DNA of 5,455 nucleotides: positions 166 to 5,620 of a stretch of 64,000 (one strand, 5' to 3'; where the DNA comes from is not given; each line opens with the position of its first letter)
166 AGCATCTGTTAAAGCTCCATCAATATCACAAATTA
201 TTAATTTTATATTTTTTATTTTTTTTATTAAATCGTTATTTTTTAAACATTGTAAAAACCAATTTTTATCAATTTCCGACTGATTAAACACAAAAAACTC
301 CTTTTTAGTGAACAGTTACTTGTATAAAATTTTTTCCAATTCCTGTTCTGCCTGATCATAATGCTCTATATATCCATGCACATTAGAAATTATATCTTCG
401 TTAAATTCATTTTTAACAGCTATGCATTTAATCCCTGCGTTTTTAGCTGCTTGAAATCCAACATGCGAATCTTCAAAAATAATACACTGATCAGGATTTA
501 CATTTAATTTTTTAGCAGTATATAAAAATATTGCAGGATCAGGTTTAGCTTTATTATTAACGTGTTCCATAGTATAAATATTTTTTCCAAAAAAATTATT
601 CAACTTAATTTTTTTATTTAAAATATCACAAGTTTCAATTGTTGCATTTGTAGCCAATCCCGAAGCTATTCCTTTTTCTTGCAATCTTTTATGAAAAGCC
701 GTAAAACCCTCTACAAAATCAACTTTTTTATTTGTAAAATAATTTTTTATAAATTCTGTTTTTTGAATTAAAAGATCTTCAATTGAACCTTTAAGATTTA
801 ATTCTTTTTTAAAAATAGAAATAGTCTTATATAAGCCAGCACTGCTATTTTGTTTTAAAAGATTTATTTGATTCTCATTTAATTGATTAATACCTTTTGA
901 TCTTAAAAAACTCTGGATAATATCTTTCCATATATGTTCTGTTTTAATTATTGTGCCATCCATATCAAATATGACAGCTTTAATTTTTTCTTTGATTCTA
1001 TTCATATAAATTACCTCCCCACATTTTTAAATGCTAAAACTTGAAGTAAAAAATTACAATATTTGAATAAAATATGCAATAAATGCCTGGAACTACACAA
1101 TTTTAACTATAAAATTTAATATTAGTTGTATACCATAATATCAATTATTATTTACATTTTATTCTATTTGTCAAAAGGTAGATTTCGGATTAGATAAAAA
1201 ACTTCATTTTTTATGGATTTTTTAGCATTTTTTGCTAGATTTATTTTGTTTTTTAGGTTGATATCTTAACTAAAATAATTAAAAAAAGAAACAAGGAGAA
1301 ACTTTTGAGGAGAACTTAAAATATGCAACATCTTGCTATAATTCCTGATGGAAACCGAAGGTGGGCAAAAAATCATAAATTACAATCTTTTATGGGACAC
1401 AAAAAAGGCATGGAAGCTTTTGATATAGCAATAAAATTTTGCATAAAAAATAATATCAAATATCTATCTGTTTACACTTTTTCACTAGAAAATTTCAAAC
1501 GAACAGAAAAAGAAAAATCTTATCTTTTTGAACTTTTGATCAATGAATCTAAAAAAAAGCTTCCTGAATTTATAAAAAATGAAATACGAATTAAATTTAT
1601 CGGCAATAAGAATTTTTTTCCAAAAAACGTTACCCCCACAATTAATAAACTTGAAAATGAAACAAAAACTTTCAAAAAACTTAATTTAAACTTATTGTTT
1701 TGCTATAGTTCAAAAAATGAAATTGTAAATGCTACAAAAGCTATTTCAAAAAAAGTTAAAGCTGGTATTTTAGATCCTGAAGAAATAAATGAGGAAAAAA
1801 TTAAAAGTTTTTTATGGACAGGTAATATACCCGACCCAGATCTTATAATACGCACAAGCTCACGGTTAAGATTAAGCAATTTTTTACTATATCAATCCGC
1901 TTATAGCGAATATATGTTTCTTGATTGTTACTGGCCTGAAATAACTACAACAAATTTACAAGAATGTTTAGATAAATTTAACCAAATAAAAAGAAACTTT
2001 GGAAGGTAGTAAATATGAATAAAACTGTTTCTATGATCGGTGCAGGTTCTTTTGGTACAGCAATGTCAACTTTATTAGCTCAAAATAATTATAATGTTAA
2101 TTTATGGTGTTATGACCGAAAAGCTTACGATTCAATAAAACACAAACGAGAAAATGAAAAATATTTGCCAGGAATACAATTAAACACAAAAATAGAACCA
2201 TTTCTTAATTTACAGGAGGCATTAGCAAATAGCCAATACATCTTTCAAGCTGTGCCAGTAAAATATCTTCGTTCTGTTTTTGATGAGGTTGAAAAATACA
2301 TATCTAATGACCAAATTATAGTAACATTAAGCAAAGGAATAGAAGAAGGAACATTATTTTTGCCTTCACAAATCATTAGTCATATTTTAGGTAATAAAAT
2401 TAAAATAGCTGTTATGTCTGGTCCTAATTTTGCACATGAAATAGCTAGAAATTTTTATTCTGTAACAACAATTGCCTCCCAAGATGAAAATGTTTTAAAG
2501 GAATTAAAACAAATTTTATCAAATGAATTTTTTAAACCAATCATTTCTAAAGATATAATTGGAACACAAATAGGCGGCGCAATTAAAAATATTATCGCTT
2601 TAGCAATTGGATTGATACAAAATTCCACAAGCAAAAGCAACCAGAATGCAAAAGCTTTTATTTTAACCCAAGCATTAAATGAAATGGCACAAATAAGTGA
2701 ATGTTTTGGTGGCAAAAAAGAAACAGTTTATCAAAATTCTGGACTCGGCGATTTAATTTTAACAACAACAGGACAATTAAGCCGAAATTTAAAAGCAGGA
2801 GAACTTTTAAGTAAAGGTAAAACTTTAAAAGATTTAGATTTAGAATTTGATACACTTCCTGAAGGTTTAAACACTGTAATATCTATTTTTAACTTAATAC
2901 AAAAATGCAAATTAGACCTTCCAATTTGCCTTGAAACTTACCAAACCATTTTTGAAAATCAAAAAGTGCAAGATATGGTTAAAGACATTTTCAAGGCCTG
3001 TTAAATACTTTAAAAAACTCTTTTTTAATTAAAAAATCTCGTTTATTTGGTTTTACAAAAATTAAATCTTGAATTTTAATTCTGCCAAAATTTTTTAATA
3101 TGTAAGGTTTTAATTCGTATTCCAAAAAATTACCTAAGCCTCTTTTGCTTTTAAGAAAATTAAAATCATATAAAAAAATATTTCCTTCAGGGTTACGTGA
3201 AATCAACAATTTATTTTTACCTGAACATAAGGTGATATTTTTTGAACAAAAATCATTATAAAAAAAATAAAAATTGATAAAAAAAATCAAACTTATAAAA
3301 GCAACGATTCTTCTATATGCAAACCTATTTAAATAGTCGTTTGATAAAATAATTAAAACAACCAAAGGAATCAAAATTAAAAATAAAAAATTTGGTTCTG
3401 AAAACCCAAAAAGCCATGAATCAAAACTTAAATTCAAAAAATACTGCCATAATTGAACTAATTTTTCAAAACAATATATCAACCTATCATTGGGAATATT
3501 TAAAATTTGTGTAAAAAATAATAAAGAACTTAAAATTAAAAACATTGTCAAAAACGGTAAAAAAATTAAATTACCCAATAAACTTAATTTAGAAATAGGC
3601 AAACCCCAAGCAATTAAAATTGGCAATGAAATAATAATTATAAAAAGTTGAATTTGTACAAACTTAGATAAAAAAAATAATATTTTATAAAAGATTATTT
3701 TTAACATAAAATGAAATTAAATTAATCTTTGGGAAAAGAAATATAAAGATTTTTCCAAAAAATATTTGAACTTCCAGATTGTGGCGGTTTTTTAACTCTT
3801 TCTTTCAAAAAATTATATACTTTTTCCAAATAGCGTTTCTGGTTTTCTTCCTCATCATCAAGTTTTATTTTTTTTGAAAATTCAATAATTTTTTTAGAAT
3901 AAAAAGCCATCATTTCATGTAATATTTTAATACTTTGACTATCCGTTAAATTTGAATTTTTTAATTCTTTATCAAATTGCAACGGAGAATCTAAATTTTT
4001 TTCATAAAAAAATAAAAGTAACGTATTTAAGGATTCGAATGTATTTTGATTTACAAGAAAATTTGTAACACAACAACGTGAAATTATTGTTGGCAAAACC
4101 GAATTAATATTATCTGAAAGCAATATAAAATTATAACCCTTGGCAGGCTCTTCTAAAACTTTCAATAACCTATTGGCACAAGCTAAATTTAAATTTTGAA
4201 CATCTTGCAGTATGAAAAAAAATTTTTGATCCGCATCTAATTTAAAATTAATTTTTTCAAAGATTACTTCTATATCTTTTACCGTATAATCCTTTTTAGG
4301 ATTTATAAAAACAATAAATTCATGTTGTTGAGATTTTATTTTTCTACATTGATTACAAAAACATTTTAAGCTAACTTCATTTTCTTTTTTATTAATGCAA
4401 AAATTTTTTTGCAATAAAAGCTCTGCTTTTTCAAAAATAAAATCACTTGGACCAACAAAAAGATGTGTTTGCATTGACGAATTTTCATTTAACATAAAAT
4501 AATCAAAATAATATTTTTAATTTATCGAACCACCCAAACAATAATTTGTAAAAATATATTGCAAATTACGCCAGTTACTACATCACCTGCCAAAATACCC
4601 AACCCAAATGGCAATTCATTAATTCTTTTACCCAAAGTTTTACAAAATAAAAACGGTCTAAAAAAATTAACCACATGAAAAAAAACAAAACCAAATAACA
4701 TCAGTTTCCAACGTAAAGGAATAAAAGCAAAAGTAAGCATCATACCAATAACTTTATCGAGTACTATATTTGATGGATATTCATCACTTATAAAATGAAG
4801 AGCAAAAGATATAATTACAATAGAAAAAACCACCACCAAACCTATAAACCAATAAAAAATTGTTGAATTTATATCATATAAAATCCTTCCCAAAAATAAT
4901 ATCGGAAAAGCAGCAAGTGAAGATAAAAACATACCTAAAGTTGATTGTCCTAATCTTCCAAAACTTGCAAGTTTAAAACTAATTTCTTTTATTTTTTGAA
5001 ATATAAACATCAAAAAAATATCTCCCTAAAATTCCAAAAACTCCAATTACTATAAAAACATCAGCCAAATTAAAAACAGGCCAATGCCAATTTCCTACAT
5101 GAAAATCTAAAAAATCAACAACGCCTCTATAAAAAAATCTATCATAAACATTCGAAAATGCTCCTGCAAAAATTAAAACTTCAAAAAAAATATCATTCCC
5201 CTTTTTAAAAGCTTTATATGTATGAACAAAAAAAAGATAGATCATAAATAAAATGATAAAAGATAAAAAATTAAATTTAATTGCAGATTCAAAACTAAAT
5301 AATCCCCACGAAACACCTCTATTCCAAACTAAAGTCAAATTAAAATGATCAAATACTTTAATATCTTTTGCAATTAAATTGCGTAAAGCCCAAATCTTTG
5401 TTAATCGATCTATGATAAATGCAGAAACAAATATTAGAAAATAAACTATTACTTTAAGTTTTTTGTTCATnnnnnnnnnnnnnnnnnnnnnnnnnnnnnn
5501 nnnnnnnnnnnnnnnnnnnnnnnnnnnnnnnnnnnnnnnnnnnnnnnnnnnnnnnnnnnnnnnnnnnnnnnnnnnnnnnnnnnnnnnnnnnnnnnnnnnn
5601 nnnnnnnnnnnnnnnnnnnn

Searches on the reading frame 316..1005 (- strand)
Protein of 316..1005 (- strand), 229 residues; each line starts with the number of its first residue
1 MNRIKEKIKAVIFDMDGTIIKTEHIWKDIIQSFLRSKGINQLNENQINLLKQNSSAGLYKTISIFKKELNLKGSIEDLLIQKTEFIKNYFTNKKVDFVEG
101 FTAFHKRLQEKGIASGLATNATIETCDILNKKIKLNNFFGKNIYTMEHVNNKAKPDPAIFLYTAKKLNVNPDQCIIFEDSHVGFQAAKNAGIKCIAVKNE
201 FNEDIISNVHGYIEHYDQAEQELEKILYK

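Call 58: search_protein_families(library=pfam, proteins=[window:316-1005:-], max_evalue=0.0001)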
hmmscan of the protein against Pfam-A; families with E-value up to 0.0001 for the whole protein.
window:316-1005:- (229 aa): 3 families
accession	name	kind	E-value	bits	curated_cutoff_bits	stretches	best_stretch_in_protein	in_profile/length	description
PF13419.12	HAD_2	-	7.8e-31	108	23.8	1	11-197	1-178/178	Haloacid dehalogenase-like hydrolase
PF00702.32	Hydrolase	-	3.6e-21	76.9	26.4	1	8-191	1-191/191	haloacid dehalogenase-like hydrolase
PF13242.12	Hydrolase_like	-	6.1e-05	23.3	22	0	154-200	4-51/75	HAD-hyrolase-like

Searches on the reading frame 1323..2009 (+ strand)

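Call 58: search_protein_families(library=pfam, proteins=[window:1323-2009:+], max_evalue=0.0001)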
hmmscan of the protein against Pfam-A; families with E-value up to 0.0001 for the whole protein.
window:1323-2009:+ (228 aa): 1 family
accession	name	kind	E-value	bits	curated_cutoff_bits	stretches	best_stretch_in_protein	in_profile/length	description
PF01255.24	Prenyltransf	-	2.8e-70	236.8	27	1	7-227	1-219/219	Putative undecaprenyl diphosphate synthase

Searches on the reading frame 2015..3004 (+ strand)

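Call 25: search_protein_families(library=pfam, proteins=[window:2015-3004:+], max_evalue=0.0001)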
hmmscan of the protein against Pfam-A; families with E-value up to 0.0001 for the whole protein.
window:2015-3004:+ (329 aa): 5 families
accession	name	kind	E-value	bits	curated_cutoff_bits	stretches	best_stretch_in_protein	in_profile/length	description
PF01210.29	NAD_Gly3P_dh_N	-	7.9e-47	159.6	23.1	1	5-159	2-156/158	NAD-dependent glycerol-3-phosphate dehydrogenase N-terminus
PF07479.19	NAD_Gly3P_dh_C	-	4.3e-38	131.2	25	1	180-323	1-142/142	NAD-dependent glycerol-3-phosphate dehydrogenase C-terminus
PF20618.3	GPD_NAD_C_bact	-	1.4e-12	48.4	27.6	1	242-305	1-63/66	Bacterial GPD, NAD-dependent C-terminal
PF03807.23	F420_oxidored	-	2.1e-06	28.7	21.6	1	5-106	2-92/94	NADP oxidoreductase coenzyme F420-dependent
PF02558.23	ApbA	-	3.6e-05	23.9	22.2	1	7-111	3-105/150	Ketopantoate reductase PanE/ApbA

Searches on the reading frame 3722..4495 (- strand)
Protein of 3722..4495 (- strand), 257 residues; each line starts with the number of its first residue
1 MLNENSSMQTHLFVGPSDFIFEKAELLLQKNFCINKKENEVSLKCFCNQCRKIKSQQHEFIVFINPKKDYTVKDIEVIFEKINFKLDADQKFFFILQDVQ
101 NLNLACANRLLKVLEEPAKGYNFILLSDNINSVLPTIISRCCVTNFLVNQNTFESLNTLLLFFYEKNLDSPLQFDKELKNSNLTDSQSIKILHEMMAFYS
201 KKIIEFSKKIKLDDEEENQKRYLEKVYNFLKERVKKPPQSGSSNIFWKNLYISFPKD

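Call 25: search_protein_families(library=pfam, proteins=[window:3722-4495:-], max_evalue=0.0001)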
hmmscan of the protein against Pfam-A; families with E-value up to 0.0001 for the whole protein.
window:3722-4495:- (257 aa): 1 family
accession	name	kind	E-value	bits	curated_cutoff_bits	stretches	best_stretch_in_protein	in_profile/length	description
PF13177.12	DNA_pol3_delta2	-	2.5e-26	93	27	1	2-146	13-157/161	DNA polymerase III, delta subunit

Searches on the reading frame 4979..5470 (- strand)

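Call 58: search_protein_families(library=pfam, proteins=[window:4979-5470:-], max_evalue=0.0001)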
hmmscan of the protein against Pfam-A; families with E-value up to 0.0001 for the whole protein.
window:4979-5470:- (163 aa): 1 family
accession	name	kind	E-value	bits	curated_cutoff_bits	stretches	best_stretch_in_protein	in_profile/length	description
PF01252.23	Peptidase_A8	-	1e-30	107.2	25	1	13-151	1-140/142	Signal peptidase (SPase) II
